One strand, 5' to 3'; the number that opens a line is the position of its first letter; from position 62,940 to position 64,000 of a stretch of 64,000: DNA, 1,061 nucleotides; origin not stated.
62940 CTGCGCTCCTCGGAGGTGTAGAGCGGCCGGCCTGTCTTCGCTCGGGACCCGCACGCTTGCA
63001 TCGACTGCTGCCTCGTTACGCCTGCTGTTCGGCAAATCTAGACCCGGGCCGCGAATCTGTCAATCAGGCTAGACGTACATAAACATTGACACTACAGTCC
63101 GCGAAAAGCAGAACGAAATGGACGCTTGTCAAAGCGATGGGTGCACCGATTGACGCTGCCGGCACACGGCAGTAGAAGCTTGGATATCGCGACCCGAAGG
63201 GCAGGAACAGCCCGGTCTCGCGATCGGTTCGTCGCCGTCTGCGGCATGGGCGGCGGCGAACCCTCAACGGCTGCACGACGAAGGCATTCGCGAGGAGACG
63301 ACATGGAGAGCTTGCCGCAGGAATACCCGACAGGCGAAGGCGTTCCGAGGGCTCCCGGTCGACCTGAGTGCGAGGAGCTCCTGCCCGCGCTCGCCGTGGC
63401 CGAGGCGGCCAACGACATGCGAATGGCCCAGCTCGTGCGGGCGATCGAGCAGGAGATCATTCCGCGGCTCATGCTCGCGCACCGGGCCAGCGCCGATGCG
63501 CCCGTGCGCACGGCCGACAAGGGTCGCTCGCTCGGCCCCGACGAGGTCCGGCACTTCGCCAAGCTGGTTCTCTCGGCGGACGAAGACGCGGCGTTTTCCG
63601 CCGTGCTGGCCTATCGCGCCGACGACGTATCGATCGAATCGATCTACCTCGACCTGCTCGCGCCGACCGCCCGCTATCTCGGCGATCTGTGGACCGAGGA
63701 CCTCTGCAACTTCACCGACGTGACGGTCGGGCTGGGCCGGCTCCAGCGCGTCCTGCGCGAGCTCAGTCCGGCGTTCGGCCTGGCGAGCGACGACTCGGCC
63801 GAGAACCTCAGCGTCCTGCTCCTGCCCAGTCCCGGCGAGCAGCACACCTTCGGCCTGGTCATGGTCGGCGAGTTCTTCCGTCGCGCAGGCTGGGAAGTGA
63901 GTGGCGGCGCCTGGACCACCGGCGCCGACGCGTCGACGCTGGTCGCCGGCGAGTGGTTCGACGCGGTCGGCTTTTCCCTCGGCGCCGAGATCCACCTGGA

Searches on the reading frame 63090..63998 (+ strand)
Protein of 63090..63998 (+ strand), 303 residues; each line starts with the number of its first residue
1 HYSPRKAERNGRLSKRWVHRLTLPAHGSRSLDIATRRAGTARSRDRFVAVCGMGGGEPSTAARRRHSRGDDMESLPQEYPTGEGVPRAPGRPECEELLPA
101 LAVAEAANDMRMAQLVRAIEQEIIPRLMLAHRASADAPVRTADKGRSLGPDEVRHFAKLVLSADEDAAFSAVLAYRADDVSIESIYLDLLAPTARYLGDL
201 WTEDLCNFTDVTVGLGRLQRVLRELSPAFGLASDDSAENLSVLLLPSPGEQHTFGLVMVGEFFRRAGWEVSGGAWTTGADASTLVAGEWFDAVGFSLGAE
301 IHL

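Call 16: search_protein_families(library=ncbifam, proteins=[window:63090-63998:+], max_evalue=1e-8)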
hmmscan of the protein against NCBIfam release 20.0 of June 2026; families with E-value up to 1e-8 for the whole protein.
window:63090-63998:+ (303 aa): 0 families

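Call 24: search_protein_families(library=pfam, proteins=[window:63090-63998:+], max_evalue=0.001)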
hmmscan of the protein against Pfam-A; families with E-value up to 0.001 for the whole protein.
window:63090-63998:+ (303 aa): 2 families
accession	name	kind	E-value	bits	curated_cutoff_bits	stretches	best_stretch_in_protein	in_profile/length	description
PF02310.24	B12-binding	-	4.1e-05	23.8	32.1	1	242-297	3-59/121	B12 binding domain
PF02607.22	B12-binding_2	-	0.00076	20.1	23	0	156-207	5-55/74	B12 binding domain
